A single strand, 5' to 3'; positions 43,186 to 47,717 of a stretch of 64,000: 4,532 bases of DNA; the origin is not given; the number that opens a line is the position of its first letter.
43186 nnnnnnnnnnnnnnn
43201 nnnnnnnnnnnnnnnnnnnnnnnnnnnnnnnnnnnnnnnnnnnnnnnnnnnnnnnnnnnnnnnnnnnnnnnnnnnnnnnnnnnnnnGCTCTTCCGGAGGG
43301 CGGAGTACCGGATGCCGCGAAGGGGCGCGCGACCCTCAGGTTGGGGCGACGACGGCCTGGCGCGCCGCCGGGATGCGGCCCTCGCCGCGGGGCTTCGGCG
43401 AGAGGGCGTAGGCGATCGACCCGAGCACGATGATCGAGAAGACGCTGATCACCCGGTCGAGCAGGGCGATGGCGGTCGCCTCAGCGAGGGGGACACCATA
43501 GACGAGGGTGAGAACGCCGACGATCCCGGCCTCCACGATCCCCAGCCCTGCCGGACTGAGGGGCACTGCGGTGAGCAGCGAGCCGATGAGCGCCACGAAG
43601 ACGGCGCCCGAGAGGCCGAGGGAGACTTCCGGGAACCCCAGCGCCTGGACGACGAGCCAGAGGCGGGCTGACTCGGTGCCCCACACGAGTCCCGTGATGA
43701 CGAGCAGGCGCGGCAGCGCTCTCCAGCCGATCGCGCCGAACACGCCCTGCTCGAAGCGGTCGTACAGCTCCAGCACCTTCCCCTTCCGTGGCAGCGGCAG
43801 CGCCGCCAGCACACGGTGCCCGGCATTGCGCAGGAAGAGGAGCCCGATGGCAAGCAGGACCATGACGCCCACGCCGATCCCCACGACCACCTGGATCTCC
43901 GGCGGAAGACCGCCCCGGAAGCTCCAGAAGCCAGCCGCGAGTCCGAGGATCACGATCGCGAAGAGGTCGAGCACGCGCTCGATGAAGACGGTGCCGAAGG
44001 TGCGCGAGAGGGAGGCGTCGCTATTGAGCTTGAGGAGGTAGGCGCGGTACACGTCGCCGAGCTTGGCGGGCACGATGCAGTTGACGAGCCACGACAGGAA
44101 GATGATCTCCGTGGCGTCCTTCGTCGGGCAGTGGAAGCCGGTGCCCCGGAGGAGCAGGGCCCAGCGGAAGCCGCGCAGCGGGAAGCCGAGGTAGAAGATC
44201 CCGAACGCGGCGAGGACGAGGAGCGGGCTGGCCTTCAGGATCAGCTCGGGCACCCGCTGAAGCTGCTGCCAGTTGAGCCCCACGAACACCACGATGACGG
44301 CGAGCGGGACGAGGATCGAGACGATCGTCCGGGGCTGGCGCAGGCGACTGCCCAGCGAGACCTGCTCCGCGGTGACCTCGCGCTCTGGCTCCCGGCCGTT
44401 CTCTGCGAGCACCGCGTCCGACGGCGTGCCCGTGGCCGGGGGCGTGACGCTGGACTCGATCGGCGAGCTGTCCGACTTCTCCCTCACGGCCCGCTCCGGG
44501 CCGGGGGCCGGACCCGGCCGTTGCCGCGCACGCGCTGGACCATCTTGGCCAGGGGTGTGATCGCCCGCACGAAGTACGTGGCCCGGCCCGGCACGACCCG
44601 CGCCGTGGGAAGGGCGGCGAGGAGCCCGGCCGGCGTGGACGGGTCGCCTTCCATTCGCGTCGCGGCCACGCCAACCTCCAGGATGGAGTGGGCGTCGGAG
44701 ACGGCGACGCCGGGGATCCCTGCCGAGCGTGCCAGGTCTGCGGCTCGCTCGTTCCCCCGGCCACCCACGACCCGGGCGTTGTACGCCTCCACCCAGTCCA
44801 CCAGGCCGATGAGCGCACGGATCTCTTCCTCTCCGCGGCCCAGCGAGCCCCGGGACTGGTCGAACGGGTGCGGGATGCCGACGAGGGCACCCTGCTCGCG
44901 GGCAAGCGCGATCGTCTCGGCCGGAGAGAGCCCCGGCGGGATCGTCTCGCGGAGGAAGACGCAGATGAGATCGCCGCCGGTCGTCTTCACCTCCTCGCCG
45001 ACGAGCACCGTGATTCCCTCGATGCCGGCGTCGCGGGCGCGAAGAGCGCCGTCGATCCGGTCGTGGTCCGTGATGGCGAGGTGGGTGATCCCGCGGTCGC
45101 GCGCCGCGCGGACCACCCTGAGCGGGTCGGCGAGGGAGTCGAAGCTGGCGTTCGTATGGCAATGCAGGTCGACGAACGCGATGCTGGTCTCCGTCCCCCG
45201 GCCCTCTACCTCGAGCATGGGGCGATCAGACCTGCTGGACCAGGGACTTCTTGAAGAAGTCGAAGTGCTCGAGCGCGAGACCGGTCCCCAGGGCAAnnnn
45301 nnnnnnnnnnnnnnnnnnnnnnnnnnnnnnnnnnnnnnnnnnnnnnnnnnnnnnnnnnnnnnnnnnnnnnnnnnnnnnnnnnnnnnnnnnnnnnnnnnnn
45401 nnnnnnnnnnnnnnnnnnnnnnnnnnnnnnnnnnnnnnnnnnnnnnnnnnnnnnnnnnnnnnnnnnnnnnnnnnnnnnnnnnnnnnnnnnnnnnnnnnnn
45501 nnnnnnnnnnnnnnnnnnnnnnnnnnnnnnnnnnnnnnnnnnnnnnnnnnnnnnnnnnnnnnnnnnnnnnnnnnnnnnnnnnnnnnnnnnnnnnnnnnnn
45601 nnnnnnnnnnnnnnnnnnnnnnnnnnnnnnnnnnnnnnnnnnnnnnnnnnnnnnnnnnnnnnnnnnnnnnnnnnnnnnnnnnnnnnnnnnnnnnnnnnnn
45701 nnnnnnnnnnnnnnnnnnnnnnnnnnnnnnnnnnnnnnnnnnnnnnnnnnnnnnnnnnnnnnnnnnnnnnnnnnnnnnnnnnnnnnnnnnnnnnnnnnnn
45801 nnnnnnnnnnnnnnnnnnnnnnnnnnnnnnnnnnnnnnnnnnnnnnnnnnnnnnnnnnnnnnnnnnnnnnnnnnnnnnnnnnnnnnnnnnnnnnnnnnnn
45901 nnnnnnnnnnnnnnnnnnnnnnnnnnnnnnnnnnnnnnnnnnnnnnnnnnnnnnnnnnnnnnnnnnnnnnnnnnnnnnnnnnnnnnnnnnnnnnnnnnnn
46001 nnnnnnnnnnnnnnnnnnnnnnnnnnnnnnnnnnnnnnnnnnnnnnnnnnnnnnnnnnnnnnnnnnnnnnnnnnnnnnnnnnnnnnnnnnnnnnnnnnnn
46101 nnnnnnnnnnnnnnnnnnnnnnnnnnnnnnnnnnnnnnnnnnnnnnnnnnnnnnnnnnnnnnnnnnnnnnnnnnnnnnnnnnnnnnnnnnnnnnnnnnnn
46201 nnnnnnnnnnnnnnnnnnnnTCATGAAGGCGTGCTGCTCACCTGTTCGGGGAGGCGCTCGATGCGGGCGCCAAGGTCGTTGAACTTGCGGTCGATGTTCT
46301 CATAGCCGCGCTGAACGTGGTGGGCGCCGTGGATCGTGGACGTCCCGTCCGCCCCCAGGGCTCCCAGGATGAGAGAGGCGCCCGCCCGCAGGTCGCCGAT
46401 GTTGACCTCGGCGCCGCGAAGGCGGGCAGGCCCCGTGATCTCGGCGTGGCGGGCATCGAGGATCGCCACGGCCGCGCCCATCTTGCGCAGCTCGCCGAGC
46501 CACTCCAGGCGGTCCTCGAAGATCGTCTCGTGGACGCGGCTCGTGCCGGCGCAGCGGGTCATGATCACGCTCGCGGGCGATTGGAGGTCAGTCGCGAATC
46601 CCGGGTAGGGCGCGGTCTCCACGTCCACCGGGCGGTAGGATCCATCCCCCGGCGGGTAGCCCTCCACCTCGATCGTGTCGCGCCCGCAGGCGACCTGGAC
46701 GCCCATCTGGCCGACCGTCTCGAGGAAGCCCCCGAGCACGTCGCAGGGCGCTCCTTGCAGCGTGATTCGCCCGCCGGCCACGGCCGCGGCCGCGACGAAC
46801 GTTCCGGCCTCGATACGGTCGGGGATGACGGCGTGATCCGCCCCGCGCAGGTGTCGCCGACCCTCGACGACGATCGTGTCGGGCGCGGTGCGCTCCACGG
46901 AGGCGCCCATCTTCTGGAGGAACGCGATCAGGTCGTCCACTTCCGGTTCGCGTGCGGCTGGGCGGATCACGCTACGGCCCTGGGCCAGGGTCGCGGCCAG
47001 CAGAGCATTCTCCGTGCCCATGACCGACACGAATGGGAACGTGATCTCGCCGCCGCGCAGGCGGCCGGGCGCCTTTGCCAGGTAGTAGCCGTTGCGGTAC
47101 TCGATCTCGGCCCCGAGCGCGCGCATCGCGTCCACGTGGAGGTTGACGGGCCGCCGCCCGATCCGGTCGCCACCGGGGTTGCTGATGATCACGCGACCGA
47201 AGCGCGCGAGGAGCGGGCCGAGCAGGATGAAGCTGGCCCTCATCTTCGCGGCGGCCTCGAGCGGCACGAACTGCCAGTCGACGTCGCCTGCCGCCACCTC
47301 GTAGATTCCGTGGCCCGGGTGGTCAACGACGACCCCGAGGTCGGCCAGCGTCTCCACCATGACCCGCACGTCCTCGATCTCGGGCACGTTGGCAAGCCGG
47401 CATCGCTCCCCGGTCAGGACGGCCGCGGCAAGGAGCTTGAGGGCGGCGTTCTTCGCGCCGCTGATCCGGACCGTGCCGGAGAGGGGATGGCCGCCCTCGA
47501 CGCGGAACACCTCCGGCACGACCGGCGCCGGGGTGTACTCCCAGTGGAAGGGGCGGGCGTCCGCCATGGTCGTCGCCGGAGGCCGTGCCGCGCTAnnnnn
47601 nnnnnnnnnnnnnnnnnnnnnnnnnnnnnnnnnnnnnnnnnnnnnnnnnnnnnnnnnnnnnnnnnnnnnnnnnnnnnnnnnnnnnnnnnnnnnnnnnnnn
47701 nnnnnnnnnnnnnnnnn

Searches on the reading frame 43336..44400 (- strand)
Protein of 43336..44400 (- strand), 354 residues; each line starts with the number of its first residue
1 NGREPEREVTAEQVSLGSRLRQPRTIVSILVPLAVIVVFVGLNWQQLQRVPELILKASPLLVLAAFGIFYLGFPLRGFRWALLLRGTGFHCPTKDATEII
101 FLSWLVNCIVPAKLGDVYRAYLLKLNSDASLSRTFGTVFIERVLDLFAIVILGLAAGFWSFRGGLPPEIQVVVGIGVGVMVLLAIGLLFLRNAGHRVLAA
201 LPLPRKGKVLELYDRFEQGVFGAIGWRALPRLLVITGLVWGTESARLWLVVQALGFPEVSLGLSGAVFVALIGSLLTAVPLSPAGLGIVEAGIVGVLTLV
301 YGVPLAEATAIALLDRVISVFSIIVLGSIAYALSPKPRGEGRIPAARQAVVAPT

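Call 73: search_protein_families(library=ncbifam, proteins=[window:43336-44400:-], max_evalue=0.001)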
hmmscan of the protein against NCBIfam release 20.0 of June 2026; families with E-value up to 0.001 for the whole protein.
window:43336-44400:- (354 aa): 1 family
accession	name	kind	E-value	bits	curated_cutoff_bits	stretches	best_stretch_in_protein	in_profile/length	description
TIGR00374.1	TIGR00374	subfamily_domain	7.3e-33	114.3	43.2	1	26-332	2-311/323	flippase-like domain-containing protein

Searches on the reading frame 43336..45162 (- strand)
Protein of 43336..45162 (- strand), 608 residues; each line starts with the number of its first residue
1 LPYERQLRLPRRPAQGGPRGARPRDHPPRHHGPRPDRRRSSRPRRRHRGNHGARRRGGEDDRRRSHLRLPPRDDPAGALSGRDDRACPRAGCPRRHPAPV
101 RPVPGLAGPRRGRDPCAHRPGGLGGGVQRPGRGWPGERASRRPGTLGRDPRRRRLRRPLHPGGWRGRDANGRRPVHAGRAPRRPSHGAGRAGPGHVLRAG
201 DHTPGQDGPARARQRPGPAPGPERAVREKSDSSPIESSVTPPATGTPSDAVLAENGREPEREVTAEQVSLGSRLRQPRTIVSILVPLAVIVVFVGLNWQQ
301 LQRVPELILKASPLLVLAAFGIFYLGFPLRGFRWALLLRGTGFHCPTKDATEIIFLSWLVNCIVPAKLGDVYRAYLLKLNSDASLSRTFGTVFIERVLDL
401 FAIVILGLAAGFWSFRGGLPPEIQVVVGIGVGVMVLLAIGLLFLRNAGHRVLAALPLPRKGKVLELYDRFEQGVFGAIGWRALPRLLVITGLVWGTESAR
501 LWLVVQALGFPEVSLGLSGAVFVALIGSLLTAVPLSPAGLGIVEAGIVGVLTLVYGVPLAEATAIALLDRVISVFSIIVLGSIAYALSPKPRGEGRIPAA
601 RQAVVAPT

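Call 9: search_protein_families(library=pfam, proteins=[window:43336-45162:-], max_evalue=0.01)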
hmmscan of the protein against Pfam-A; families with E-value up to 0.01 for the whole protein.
window:43336-45162:- (608 aa): 1 family
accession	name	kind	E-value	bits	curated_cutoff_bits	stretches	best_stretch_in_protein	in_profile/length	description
PF03706.18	LPG_synthase_TM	-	1.2e-43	150.2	33.4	1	287-581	5-302/302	Lysylphosphatidylglycerol synthase TM region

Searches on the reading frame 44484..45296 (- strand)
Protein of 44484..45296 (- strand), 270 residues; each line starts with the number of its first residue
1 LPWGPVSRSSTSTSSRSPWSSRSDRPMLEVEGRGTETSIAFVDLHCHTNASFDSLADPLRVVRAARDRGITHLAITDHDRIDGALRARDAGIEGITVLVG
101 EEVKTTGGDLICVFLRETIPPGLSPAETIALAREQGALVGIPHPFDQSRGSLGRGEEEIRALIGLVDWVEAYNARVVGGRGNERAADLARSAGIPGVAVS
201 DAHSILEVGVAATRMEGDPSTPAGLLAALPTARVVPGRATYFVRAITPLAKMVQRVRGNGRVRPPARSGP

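Call 11: search_protein_families(library=pfam, proteins=[window:44484-45296:-], max_evalue=0.001)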
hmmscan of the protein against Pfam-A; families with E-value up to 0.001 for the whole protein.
window:44484-45296:- (270 aa): 2 families
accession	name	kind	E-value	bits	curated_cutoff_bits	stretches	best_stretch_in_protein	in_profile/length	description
PF13263.12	PHP_C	-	1e-11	44.6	21.3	1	180-229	2-51/56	PHP-associated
PF02811.25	PHP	-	3.1e-09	37.8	26.4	1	43-106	1-66/164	PHP domain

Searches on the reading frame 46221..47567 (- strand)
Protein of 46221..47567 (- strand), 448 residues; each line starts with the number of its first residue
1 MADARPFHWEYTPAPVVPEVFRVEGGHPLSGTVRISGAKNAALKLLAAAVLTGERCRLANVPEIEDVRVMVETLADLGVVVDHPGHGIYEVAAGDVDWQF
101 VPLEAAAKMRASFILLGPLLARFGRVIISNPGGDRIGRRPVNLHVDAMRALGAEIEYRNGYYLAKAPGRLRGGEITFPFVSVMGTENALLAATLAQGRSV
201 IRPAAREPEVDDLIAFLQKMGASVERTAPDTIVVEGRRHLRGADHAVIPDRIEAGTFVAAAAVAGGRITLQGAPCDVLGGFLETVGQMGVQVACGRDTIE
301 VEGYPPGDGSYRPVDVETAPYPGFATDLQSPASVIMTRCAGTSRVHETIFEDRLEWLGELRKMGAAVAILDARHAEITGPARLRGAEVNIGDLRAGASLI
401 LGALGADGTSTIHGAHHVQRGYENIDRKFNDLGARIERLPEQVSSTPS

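Call 42: search_protein_families(library=pfam, proteins=[window:46221-47567:-], max_evalue=0.001)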
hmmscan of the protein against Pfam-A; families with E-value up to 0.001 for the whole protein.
window:46221-47567:- (448 aa): 1 family
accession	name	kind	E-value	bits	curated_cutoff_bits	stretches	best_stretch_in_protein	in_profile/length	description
PF00275.25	EPSP_synthase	-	3.2e-89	300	22.8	1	23-428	1-416/417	EPSP synthase (3-phosphoshikimate 1-carboxyvinyltransferase)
